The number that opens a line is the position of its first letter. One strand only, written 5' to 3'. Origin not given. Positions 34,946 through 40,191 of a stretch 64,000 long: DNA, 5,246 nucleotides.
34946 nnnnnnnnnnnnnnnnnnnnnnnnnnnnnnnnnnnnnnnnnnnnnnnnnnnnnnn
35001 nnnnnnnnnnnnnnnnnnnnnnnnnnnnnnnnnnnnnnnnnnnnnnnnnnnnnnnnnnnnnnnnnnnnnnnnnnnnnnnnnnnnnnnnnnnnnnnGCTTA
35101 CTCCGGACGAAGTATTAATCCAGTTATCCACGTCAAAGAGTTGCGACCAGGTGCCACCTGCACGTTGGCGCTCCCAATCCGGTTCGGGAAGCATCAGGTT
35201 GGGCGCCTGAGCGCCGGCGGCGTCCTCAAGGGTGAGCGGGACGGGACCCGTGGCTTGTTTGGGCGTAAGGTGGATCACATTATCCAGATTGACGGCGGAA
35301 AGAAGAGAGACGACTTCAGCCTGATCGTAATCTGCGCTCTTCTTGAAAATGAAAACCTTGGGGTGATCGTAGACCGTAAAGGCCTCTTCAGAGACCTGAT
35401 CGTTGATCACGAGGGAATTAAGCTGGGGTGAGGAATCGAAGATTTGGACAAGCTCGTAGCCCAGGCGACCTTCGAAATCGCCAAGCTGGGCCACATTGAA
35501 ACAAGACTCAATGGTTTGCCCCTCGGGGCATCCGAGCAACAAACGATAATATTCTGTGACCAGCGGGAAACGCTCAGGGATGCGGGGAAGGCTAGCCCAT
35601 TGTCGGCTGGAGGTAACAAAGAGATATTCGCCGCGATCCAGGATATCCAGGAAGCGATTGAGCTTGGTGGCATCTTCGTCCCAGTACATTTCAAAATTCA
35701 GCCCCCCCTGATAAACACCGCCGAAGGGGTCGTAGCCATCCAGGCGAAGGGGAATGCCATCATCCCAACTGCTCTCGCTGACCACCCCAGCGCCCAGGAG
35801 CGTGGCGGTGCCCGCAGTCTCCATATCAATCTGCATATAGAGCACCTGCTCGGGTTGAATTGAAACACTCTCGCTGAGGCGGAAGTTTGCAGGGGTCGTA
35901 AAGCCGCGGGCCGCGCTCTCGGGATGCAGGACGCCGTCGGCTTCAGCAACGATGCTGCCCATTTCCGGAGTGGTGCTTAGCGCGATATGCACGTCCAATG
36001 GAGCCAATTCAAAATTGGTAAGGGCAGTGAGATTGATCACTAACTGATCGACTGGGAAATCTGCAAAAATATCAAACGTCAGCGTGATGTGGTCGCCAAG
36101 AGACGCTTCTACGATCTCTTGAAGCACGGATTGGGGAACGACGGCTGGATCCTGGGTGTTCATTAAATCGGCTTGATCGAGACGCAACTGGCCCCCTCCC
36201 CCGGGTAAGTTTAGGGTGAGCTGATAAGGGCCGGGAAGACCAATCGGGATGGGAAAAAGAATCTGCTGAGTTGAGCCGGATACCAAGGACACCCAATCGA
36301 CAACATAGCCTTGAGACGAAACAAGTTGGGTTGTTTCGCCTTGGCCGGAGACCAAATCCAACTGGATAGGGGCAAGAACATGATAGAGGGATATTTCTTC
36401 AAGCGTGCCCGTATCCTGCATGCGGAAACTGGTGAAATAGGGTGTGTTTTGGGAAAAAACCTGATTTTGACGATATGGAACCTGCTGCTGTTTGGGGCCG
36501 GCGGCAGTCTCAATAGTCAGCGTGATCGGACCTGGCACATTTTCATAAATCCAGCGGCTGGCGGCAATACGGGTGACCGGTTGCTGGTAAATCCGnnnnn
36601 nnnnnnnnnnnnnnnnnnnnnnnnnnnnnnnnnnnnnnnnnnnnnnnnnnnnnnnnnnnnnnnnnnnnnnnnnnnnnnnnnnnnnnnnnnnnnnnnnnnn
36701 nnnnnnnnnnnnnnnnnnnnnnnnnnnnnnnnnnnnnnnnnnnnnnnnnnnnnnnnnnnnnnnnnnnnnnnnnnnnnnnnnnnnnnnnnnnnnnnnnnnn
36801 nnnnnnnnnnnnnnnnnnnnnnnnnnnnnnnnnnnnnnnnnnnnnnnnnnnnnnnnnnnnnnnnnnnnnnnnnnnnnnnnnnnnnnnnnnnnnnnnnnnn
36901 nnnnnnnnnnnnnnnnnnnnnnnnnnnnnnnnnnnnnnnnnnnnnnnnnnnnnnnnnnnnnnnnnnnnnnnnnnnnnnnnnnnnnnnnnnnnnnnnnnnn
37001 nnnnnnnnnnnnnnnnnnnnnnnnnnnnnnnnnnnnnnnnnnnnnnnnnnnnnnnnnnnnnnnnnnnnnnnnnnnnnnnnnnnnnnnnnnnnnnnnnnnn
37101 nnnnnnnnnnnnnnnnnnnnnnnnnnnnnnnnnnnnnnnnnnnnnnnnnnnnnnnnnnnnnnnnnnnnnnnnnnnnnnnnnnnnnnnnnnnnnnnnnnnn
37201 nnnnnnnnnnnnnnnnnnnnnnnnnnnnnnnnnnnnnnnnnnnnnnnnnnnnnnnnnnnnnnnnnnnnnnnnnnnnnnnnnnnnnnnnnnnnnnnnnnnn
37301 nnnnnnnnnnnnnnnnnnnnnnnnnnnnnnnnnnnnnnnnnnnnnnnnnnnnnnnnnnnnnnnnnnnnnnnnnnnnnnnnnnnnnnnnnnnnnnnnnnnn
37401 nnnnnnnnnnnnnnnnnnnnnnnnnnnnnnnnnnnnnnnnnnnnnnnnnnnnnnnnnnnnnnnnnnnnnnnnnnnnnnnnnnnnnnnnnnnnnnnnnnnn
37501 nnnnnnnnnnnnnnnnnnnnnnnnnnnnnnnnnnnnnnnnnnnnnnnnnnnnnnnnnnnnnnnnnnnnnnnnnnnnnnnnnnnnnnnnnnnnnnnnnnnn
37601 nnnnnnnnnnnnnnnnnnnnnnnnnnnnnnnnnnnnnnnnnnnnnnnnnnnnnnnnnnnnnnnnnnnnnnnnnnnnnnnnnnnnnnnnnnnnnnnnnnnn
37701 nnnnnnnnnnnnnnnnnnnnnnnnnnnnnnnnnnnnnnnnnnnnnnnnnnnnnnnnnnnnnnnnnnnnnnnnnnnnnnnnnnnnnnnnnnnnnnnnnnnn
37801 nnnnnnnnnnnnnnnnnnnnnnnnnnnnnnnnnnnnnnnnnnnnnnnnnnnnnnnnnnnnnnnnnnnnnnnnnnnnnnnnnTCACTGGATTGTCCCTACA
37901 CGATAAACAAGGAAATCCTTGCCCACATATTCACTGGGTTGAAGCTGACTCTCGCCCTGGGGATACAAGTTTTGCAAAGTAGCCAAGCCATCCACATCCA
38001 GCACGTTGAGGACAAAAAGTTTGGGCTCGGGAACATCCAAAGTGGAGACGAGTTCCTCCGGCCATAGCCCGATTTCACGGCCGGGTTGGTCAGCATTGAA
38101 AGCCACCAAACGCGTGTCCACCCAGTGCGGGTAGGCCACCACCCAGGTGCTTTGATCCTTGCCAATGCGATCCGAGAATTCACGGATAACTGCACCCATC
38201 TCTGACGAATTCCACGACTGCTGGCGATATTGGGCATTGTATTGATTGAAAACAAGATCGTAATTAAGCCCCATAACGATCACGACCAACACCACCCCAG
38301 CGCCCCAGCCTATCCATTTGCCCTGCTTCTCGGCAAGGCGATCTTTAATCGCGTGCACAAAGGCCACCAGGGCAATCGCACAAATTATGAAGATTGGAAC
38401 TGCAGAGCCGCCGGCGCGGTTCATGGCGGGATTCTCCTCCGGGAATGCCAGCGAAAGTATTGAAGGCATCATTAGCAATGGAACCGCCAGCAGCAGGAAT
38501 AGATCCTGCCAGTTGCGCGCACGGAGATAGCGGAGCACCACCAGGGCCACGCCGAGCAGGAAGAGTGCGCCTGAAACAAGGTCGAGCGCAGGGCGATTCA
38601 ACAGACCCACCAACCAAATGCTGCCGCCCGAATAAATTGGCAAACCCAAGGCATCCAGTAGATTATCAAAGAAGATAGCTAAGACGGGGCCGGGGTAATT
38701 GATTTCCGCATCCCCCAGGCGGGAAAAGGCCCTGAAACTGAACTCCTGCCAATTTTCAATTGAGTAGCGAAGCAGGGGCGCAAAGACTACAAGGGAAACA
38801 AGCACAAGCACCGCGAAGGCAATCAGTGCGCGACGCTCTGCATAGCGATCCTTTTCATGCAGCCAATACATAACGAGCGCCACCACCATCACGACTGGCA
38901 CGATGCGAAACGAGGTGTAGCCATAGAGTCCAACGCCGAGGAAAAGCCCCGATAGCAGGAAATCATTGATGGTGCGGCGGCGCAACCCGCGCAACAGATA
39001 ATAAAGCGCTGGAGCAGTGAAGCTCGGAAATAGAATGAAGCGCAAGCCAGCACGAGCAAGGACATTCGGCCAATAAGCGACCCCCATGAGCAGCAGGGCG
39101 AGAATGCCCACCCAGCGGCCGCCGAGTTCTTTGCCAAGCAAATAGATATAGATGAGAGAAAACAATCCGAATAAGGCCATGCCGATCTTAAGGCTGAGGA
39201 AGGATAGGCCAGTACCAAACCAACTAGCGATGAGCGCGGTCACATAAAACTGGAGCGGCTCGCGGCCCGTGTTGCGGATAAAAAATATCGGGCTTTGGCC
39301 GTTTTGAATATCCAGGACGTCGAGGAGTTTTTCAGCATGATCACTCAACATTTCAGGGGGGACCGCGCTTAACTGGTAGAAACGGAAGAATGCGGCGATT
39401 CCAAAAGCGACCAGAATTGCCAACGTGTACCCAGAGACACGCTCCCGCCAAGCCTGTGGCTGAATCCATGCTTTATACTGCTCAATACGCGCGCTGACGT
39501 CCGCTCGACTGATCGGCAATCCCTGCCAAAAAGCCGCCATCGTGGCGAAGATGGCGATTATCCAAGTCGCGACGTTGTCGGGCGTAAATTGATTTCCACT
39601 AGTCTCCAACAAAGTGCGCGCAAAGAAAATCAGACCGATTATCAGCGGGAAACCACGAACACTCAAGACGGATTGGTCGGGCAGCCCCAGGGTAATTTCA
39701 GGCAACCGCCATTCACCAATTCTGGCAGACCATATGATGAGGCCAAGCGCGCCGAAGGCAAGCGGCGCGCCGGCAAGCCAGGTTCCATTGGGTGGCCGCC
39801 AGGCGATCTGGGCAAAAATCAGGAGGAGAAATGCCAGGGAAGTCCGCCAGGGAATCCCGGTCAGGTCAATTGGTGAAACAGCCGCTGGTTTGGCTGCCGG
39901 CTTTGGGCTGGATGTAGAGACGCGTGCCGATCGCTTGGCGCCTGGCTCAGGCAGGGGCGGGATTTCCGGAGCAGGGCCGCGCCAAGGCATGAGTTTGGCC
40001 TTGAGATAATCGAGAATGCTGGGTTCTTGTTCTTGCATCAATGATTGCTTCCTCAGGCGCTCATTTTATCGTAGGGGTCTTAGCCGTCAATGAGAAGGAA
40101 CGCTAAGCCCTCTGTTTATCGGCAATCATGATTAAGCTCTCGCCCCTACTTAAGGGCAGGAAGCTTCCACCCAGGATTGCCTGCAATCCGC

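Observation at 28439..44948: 16.5-kb envelope-glycan-like cluster ending in four consecutive giant GT-C/YYY membrane proteins of unknown function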

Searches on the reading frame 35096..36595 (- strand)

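Call 81: search_protein_families(library=pfam, proteins=[window:35096-36595:-], max_evalue=5)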
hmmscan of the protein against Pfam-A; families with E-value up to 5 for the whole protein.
window:35096-36595:- (500 aa): 1 family
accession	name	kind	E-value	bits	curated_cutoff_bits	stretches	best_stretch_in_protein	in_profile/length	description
PF24156.1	DUF7407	-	0.0086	16.8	28.2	1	125-149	47-71/74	Domain of unknown function (DUF7407)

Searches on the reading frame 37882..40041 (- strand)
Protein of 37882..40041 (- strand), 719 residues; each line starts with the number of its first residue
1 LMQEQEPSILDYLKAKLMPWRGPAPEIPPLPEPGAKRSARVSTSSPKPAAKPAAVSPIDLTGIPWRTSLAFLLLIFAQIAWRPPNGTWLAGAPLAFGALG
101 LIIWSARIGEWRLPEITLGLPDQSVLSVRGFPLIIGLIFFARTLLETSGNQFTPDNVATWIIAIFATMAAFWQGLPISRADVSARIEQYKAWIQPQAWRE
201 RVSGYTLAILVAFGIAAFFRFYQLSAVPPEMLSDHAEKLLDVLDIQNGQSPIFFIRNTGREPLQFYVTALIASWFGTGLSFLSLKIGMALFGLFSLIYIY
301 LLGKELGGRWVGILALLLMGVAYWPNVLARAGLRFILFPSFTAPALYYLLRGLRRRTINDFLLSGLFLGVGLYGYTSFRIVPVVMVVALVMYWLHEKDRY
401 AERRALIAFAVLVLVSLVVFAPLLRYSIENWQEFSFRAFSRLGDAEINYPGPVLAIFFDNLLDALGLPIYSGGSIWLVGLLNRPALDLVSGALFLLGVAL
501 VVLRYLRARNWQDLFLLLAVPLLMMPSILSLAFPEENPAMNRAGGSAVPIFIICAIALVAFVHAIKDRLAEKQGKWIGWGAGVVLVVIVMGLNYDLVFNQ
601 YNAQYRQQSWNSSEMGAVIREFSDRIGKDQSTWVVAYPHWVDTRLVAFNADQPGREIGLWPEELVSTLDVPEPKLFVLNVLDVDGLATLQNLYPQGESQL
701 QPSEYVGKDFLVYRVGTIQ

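Call 3: search_protein_families(library=pfam, proteins=[window:37882-40041:-], max_evalue=0.01)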
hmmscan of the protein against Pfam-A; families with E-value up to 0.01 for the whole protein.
window:37882-40041:- (719 aa): 1 family
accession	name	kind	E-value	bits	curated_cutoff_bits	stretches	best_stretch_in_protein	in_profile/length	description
PF13231.12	PMT_2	-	3.9e-11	43.9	26.1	1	262-424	4-158/160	Dolichyl-phosphate-mannose-protein mannosyltransferase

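Call 6: search_protein_families(library=ncbifam, proteins=[window:37882-40041:-], max_evalue=0.01)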
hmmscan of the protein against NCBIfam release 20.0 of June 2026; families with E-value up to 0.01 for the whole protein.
window:37882-40041:- (719 aa): 1 family
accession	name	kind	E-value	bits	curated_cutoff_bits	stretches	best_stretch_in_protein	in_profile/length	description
TIGR04154.1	archaeo_STT3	subfamily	0.0011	17.3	450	0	288-322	102-136/831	oligosaccharyl transferase, archaeosortase A system-associated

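Call 18: search_solved_structures(query=window:37882-40041:-, max_evalue=10)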
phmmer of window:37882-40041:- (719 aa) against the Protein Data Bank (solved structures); distinct sequences matched with E-value up to 10: 1.
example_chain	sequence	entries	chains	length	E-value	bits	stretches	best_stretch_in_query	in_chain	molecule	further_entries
9qpe_G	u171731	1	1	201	1.1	10.8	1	147-200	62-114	DUF4347 domain-containing protein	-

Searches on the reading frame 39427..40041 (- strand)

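Call 81: search_protein_families(library=pfam, proteins=[window:39427-40041:-], max_evalue=5)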
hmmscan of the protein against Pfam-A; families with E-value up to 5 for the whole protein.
window:39427-40041:- (205 aa): 2 families
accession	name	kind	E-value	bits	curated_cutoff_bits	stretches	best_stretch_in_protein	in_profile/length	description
PF06146.17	PsiE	-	0.16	12.6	23.9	1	131-172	74-115/122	Phosphate-starvation-inducible E family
PF02656.20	DUF202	-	3.6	8.6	23.4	1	66-108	15-61/68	Domain of unknown function (DUF202)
